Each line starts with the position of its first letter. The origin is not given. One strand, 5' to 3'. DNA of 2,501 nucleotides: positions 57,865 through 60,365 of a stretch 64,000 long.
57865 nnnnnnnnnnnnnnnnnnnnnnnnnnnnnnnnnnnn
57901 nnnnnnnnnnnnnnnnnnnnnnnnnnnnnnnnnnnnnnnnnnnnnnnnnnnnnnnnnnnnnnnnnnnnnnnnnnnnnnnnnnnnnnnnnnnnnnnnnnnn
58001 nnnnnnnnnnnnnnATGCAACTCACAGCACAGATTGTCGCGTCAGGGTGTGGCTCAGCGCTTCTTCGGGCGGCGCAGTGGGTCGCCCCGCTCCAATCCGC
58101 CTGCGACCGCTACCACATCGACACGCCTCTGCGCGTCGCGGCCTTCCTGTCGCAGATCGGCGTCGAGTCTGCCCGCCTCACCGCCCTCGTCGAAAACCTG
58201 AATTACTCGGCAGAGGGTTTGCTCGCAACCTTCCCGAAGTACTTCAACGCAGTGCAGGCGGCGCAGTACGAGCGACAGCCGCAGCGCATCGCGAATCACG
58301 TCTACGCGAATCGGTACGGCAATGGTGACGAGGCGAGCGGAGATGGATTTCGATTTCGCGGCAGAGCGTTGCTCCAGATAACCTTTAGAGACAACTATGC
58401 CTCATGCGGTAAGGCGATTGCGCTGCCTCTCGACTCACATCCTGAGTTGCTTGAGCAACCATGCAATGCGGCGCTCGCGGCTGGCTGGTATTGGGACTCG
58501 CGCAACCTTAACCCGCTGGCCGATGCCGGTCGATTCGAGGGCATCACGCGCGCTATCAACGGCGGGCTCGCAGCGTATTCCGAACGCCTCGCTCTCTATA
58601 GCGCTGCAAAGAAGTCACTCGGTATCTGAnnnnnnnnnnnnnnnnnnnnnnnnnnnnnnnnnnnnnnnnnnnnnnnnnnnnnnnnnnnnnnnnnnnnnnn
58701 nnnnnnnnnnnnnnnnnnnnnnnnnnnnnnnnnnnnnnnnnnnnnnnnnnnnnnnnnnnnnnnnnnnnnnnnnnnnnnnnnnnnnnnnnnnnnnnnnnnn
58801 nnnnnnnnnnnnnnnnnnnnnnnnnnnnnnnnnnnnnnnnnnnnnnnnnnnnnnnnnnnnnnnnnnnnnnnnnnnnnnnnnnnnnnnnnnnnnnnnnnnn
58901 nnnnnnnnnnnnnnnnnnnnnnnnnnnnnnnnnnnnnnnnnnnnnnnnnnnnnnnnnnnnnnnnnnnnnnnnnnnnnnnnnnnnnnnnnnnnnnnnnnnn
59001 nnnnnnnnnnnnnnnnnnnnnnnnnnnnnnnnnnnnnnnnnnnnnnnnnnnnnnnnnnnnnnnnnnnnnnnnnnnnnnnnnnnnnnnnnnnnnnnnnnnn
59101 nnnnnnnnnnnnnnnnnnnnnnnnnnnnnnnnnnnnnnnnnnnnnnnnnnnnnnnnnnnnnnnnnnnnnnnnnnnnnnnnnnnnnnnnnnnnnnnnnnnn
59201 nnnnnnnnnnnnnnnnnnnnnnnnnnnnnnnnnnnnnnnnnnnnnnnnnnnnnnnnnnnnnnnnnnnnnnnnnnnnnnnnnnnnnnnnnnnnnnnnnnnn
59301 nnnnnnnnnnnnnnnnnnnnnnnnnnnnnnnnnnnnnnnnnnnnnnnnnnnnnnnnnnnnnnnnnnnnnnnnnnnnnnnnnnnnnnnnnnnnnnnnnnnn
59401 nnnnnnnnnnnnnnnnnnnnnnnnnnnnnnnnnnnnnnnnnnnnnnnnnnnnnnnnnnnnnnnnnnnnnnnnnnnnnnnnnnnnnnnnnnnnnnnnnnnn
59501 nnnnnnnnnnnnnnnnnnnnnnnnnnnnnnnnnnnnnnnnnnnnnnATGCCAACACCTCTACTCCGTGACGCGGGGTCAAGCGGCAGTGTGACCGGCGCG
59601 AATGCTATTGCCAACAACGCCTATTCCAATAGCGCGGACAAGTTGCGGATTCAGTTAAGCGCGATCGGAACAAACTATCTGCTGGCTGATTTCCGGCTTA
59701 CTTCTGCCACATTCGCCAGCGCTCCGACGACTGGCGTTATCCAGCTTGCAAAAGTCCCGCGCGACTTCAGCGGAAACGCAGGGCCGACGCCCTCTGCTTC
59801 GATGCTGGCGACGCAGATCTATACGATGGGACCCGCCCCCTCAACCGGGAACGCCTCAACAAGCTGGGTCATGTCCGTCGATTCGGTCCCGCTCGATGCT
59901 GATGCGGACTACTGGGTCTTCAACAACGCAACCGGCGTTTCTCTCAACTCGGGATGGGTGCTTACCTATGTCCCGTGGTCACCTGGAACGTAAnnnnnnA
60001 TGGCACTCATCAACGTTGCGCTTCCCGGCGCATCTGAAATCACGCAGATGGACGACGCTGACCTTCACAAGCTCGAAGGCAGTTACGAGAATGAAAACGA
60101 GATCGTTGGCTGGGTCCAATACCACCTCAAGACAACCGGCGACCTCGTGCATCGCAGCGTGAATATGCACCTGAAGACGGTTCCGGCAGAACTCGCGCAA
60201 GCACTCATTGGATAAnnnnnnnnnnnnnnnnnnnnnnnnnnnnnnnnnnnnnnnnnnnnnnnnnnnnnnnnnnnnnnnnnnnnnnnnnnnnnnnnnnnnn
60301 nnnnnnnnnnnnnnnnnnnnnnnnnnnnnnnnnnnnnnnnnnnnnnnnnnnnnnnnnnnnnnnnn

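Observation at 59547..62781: Second fibre-like module downstream of the lysis genes, containing a 578-aa protein with about 17 degenerate 20-aa tandem repeats and a lectin/LamG-like N-terminal part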

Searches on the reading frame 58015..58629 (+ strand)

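Call 3: search_protein_families(library=pfam, proteins=[window:58015-58629:+], max_evalue=0.1)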
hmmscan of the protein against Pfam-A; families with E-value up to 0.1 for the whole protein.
window:58015-58629:+ (204 aa): 1 family
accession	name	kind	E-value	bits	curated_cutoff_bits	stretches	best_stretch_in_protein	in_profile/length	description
PF00182.24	Glyco_hydro_19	-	9.3e-05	22.8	25.5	1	109-162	102-156/232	Chitinase class I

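Call 4: search_protein_families(library=phrogs, proteins=[window:58015-58629:+], max_evalue=0.01)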
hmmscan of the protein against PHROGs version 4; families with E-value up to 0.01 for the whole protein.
window:58015-58629:+ (204 aa): 9 families
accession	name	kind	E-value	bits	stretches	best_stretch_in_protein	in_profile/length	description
phrog_181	-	lysis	3.9e-79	268.5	1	1-203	330-531/769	endolysin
phrog_26317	-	unknown function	8.1e-36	123.6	1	88-203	6-118/119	-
phrog_9506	-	lysis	3.6e-26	93.6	2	95-199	70-190/330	endolysin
phrog_14712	-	moron, auxiliary metabolic gene and host takeover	4.8e-20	73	1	101-196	80-181/322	chitinase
phrog_317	-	lysis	1.9e-14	54.7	1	5-198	195-355/492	endolysin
phrog_34417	-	unknown function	1.3e-11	45.3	1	98-195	75-188/326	-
phrog_1519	-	lysis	1.2e-10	42.2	1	19-198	216-376/502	endolysin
phrog_3201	-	tail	6.8e-09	34.9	1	42-202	2039-2205/2408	tail fiber protein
phrog_12261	-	unknown function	0.00028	22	1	118-184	12-76/76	-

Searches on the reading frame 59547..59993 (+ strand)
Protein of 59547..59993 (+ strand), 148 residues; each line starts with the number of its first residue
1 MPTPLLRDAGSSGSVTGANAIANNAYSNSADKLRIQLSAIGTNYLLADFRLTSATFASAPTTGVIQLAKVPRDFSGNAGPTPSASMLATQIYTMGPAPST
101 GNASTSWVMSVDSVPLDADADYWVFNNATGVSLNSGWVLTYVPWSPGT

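Call 3: search_protein_families(library=pfam, proteins=[window:59547-59993:+], max_evalue=0.1)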
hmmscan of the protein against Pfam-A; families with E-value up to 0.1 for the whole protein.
window:59547-59993:+ (148 aa): 0 families

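Call 4: search_protein_families(library=phrogs, proteins=[window:59547-59993:+], max_evalue=0.01)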
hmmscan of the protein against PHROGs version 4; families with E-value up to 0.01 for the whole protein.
window:59547-59993:+ (148 aa): 0 families

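Call 18: search_solved_structures(query=window:59547-59993:+, max_evalue=10, show_alignments=2)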
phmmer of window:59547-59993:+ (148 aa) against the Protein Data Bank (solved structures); distinct sequences matched with E-value up to 10: 0.

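Call 68: search_protein_representatives(protein=window:59547-59990:+)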
Query: 148 residues. Proteins with E-value up to 0.001 (for the whole library): 41; up to 1e-10: 22; up to 1e-30: 2. The best 41 are listed.
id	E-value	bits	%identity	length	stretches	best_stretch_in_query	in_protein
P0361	6.3e-37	143.2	54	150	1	5-147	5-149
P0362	5.1e-35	137.0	63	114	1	1-110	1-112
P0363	5.9e-29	117.3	46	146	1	3-147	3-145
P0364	1.6e-24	103.0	46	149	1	1-148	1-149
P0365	3.8e-22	95.3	44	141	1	8-138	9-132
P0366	2.3e-20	89.5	44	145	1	5-147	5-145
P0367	3.4e-20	88.9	43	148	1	2-148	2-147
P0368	4.7e-20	88.5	46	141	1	16-148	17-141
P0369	4.8e-19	85.2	40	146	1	2-148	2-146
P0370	1.0e-18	84.1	42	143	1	2-148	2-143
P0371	1.6e-18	83.5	48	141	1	3-147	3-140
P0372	5.0e-18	81.9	40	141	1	1-148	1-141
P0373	1.0e-16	77.7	37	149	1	3-147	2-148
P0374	2.2e-16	76.6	45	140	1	1-148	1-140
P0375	2.5e-15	73.2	42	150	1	1-148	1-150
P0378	1.7e-14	70.5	40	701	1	3-141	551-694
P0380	8.5e-13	65.0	38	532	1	3-147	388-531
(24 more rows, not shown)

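Call 76: predict_structure(alignment_id=A3)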
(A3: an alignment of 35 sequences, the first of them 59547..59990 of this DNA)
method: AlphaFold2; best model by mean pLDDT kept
length: 148 residues; sequences in the alignment: 35
mean_pLDDT: 94.5   pTM: 0.88
mean pLDDT of the five models: 94.5, 94.0, 93.8, 92.9, 92.7
residues with pLDDT >= 90: 129; 70-90: 17; 50-70: 2; < 50: 0
segments of 3 or more residues with pLDDT < 50: none
pLDDT, mean of each block of 10 residues (from residue 1): 85 98 97 95 92 98 97 93 86 96 97 96 97 98 90
secondary structure, 60 per line:
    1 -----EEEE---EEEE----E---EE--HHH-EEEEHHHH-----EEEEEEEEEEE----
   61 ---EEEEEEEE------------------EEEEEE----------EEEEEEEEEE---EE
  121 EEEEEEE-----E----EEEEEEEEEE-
elements in order: E6-9 E13-16 E33-36 H37-40 E46-56 E64-71 E90-95 E106-115 E119-127 E138-147

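Call 79: search_protein_families(library=pfam, proteins=[P0378, P0380], max_evalue=0.1)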
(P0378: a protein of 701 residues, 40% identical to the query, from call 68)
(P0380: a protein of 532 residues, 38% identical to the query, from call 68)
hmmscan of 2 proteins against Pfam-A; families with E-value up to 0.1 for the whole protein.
P0378 (701 aa): 0 families

P0380 (532 aa): 1 family
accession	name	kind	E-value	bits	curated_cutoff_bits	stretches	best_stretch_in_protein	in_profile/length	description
PF10759.14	BPA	-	0.086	12.8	29.5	0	143-182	100-138/161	Bacterial proteasome activator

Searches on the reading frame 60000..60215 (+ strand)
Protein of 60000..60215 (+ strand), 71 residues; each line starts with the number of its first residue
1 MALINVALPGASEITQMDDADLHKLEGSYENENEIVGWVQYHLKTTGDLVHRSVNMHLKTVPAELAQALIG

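Call 3: search_protein_families(library=pfam, proteins=[window:60000-60215:+], max_evalue=0.1)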
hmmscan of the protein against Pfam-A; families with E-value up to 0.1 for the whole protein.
window:60000-60215:+ (71 aa): 0 families

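Call 4: search_protein_families(library=phrogs, proteins=[window:60000-60215:+], max_evalue=0.01)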
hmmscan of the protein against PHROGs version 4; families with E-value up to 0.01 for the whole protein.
window:60000-60215:+ (71 aa): 0 families
